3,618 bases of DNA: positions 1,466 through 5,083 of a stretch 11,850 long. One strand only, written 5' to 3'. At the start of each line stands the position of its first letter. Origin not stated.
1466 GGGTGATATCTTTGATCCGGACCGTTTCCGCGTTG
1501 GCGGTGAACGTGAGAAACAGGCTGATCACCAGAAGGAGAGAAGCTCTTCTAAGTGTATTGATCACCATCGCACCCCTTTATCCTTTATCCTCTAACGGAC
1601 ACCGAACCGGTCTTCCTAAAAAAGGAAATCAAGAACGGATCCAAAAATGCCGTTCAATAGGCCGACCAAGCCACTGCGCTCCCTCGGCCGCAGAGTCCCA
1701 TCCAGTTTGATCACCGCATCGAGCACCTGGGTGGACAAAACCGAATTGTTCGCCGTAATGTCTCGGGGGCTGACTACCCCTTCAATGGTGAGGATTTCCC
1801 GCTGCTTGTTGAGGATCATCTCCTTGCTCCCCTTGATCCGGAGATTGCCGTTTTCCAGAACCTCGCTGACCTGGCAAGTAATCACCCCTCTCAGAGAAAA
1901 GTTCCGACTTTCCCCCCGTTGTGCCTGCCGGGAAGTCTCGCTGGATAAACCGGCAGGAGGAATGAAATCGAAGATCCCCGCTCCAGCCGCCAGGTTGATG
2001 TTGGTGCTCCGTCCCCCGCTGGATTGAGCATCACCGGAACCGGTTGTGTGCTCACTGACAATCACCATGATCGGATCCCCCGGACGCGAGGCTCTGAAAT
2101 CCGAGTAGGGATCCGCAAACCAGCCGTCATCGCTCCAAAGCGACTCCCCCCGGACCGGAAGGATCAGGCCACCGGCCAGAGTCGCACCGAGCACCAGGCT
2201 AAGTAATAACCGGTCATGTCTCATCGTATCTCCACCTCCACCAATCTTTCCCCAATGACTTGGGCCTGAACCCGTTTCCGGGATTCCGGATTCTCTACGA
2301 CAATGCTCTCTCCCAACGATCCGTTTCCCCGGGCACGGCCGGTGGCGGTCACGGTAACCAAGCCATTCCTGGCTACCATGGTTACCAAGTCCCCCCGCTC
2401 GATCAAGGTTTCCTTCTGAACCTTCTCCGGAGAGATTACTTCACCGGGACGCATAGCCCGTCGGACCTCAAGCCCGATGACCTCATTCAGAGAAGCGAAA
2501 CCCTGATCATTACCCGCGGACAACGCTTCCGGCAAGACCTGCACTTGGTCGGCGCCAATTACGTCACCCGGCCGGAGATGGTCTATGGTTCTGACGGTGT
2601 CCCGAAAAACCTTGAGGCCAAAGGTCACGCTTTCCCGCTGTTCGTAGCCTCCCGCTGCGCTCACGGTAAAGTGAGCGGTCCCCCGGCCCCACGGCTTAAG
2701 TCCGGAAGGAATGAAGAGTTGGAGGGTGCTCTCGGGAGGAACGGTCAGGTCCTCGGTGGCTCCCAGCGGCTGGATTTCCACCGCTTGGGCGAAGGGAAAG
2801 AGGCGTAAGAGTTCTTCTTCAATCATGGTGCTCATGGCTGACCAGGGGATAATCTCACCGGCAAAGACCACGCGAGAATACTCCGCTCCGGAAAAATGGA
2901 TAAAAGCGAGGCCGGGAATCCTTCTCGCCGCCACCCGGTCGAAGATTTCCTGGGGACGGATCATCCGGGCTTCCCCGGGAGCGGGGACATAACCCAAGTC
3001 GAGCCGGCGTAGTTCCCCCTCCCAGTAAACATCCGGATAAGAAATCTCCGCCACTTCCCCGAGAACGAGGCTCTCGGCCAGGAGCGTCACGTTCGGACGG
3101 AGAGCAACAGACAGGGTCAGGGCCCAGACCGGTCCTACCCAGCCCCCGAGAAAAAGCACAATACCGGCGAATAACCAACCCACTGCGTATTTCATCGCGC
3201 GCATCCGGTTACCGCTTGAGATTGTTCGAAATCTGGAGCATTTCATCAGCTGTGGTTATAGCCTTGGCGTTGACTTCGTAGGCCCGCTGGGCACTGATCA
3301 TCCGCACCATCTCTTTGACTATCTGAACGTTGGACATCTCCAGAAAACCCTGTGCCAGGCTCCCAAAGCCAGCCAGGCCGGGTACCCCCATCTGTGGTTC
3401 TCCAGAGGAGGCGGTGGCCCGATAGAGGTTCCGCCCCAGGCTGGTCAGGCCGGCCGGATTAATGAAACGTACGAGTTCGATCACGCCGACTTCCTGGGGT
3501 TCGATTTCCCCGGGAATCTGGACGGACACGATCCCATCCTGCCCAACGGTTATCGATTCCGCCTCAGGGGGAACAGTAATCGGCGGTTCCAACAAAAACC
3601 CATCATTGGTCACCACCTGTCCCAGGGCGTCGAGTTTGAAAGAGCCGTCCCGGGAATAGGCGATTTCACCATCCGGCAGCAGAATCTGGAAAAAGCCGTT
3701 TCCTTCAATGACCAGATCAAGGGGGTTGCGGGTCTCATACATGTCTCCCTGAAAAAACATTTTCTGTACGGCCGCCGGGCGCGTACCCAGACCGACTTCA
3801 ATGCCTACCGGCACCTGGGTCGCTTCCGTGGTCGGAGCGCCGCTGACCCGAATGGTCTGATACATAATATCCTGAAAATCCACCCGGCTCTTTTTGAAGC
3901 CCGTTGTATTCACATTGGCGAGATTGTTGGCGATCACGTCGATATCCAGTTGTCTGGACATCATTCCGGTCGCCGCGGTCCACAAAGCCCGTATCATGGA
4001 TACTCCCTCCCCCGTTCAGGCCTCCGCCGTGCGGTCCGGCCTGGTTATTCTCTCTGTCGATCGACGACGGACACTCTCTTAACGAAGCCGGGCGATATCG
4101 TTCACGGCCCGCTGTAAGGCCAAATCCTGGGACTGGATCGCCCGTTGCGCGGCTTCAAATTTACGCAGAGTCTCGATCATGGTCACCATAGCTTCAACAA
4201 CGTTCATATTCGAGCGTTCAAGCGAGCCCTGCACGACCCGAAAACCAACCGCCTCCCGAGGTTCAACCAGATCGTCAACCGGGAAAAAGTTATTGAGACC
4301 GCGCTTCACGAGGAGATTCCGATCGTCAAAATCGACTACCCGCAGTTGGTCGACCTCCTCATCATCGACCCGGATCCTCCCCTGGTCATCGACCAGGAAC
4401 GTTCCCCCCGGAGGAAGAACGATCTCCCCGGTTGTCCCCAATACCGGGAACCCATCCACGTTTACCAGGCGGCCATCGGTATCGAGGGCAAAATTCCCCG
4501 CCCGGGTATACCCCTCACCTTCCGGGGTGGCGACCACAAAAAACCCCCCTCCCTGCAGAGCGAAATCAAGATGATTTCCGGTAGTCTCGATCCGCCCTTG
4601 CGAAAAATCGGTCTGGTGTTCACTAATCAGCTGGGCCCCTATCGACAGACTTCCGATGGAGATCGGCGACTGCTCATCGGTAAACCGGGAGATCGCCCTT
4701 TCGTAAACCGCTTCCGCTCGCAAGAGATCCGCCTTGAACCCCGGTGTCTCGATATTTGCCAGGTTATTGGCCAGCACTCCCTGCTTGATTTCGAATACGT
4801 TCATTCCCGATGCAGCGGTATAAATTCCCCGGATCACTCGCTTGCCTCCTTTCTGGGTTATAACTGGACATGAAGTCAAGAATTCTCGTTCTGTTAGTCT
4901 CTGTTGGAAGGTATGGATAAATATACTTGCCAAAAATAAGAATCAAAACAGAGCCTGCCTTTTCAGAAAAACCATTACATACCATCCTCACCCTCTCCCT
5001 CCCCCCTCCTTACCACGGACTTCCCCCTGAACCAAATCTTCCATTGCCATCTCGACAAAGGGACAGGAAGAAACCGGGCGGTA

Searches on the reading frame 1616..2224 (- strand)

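Call 9: search_protein_families(library=pfam, max_evalue=1, proteins=[window:1616-2224:-])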
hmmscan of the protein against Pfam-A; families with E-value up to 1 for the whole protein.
window:1616-2224:- (202 aa): 2 families
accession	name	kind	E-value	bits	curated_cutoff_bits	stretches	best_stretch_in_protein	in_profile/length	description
PF02107.21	FlgH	-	6e-36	124.1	27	1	26-183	4-157/172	Flagellar L-ring protein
PF13018.11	ESPR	-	0.3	12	25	1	53-82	16-45/50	Extended Signal Peptide of Type V secretion system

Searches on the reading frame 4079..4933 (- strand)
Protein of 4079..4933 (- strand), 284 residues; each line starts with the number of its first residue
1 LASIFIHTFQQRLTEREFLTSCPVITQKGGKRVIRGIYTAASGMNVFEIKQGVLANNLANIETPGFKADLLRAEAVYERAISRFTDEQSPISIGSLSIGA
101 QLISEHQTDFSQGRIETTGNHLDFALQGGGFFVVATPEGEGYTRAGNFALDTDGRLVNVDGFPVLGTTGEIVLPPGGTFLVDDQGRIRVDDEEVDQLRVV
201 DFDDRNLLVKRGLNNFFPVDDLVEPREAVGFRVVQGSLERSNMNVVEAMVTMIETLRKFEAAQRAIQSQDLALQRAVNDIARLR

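Call 9: search_protein_families(library=pfam, max_evalue=1, proteins=[window:4079-4933:-])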
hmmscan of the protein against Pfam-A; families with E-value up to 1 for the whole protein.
window:4079-4933:- (284 aa): 3 families
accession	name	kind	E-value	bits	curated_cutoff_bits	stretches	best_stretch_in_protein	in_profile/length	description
PF22692.1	LlgE_F_G_D1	-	6.7e-14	52.2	27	1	125-187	1-62/64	Flagellar hook protein FlgE/F/G D1 domain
PF06429.18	Flg_bbr_C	-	1.5e-11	44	23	1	235-278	2-45/46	Flagellar basal body rod FlgEFG protein C-terminal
PF00460.25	Flg_bb_rod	-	2e-09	37.7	20.7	1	37-67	1-31/31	Flagella basal body rod protein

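Call 12: find_related_loci(query=window:4079-4933:-, collection=genome_contigs, flank=10000)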
Query window:4079-4933:- (284 aa) in genome_contigs; peptide patterns used: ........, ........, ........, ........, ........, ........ (x = any residue, [..] = any of these).
495 stretches matched a pattern; 29 encode a relative of the query (tblastn E <= 1e-3); 29 distinct loci.
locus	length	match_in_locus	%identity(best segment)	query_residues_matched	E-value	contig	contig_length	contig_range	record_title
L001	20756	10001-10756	37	33-283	7e-43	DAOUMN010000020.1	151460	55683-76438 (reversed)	MAG TPA_asm: Bellilinea sp. isolate W58_124 k99_255821, whole genome shotgun sequence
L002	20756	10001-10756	36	33-283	4e-39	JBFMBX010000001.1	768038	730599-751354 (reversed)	MAG: Chloroflexota bacterium isolate MAG175 MAG175_1, whole genome shotgun sequence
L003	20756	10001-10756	35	33-283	6e-39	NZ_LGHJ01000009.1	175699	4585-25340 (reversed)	Bellilinea caldifistulae strain GOMI-1 contig_9, whole genome shotgun sequence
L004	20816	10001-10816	34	2-283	3e-38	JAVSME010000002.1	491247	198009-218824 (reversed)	MAG: Bellilinea sp. isolate OMB012 c_000000000004, whole genome shotgun sequence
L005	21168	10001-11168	36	28-283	5e-38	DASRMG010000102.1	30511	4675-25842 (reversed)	MAG TPA_asm: Desulfosporosinus sp. isolate SMAG_U10209 k141_19818, whole genome shotgun sequence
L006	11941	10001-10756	35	33-283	3e-38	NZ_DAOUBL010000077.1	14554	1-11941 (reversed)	MAG: Bellilinea sp. isolate H69_726 k75_133170, whole genome shotgun sequence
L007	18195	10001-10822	37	33-283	5e-37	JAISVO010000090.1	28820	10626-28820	MAG: Oscillospiraceae bacterium isolate Mx356_bin4 k119_386574, whole genome shotgun sequence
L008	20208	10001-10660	33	53-283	1e-35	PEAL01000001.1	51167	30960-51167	MAG: Deltaproteobacteria bacterium isolate ER2bin7 scaffold30, whole genome shotgun sequence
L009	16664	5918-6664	40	36-283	5e-34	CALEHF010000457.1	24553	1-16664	MAG TPA_asm: uncultured bacterium isolate ERR2206785_bin.14_CONCOCT_v1.1_MAG genome assembly, contig: ERZ890425.161, who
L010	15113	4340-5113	34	31-275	2e-30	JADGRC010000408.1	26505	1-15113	MAG: Proteobacteria bacterium isolate Chersky_194 k127_19612952, whole genome shotgun sequence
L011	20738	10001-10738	35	36-282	2e-30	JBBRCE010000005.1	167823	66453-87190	MAG: Pirellulales bacterium isolate Co_metawrap_2386 Cmw_2386_k141_9375789_length_167823_cov_19.6840, whole genome shotg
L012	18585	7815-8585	34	32-275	2e-29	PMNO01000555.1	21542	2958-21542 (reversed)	MAG: Myxococcales bacterium isolate fen_1088 73.20100900_E3S.13_contig_2191, whole genome shotgun sequence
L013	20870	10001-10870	31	7-282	2e-28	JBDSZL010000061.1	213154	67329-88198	MAG: Vicinamibacterales bacterium isolate cluster1_bin.85 k127_12771995, whole genome shotgun sequence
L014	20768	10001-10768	35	33-275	2e-28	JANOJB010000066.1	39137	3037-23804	MAG: Pseudomonadota bacterium isolate SOY_63_concoct_362_sub SOY_63_k141_2449099, whole genome shotgun sequence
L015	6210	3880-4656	32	33-278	2e-24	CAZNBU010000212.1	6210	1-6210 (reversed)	MAG TPA_asm: uncultured Planctomycetaceae bacterium isolate binchicken_co350_24 genome assembly, contig: NODE_13333_leng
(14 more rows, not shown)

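Call 29: find_homologous_proteins(query=window:4079-4933:-, max_evalue=1e-30)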
Query window:4079-4933:- (284 aa): 357 proteins with E <= 1e-30 among 3111 candidates; the best 120 are listed.
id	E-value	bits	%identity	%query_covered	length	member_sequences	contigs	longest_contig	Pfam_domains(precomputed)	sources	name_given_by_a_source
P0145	1.6e-157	541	100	89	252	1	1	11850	PF06429.19,PF00460.26,PF22692.2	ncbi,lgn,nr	ncbi:MAG TPA: flagellar basal-body rod protein FlgF [Atribacteraceae bacterium]|nr:flagellar basal-b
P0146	2.9e-104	366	69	90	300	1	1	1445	PF06429.19,PF00460.26,PF22692.2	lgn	-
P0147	1.0e-79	286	55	88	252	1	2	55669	PF06429.19,PF00460.26,PF22692.2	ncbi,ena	ncbi:MAG: flagellar basal-body rod protein FlgF [Atribacterota bacterium]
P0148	4.2e-76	274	55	88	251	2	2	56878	PF06429.19,PF00460.26,PF22692.2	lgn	-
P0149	3.2e-75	271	53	88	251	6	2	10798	PF06429.19,PF00460.26,PF22692.2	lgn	-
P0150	5.0e-75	270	50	97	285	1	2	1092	PF06429.19,PF00460.26,PF22692.2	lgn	-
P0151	6.4e-75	270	53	89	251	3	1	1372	PF06429.19,PF00460.26,PF22692.2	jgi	-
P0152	1.4e-72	262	53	88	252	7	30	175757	PF06429.19,PF00460.26,PF22692.2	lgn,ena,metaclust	metaclust:\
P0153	4.1e-71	258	53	88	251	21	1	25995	PF06429.19,PF00460.26,PF22692.2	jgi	-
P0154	1.2e-53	200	46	89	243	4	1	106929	PF06429.19,PF00460.26,PF22692.2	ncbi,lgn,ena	-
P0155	2.3e-53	199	47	87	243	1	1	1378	PF06429.19,PF00460.26,PF22692.2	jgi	jgi:flagellar basal-body rod protein FlgG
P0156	3.2e-50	189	45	88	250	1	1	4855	PF06429.19,PF00460.26,PF22692.2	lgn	-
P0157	7.5e-48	181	43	88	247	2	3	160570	PF06429.19,PF00460.26,PF22692.2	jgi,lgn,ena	-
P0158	1.0e-47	181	43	92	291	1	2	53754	PF06429.19,PF00460.26,PF22692.2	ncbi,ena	-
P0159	3.9e-47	179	43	88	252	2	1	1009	PF06429.19,PF00460.26,PF22692.2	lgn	-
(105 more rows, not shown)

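Call 31: find_encoding_contigs(protein=P0145, flank=10000, max_places=8)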
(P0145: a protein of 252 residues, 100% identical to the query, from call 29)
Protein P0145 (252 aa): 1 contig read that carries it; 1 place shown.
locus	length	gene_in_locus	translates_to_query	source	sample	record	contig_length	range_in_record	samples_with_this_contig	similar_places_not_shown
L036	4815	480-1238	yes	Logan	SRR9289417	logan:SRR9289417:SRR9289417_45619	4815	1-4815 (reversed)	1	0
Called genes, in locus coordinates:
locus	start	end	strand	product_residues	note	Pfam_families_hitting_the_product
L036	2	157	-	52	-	?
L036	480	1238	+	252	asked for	PF00460:Flg_bb_rod, PF22692:LlgE_F_G_D1, PF06429:Flg_bbr_C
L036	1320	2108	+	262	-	PF00460:Flg_bb_rod, PF22692:LlgE_F_G_D1, PF06429:Flg_bbr_C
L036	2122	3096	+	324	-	PF08666:SAF (weak), PF13144:ChapFlgA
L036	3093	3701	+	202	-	PF02107:FlgH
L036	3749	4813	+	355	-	?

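Call 69: find_encoding_contigs(protein=P0147, flank=10000, max_places=2)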
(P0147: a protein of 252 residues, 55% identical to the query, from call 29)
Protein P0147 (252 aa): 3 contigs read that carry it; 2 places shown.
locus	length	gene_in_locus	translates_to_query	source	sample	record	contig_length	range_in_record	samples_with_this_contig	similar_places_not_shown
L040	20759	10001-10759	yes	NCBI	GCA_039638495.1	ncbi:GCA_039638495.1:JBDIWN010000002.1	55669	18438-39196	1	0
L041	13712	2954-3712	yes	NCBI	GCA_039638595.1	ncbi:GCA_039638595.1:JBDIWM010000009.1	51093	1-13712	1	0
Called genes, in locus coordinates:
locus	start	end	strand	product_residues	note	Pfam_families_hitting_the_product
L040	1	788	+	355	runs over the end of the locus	PF01408:GFO_IDH_MocA, PF02894:GFO_IDH_MocA_C (weak), PF22725:GFO_IDH_MocA_C3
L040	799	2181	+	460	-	-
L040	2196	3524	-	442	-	-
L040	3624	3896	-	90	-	-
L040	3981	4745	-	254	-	-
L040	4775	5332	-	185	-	-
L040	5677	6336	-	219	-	-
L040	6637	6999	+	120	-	PF00575:S1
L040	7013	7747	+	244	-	PF02146:SIR2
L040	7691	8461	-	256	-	PF02698:DUF218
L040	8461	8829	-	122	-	PF02641:DUF190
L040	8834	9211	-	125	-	PF02537:CRCB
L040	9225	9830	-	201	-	PF19538:DUF6062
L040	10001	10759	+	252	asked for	PF00460:Flg_bb_rod, PF22692:LlgE_F_G_D1, PF06429:Flg_bbr_C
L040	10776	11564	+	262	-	PF00460:Flg_bb_rod, PF22692:LlgE_F_G_D1, PF06429:Flg_bbr_C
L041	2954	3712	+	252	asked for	PF00460:Flg_bb_rod, PF22692:LlgE_F_G_D1, PF06429:Flg_bbr_C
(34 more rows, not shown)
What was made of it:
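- Atribacterota relatives encode fliW-csrA at the end of the same flagellar operon (call 69).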
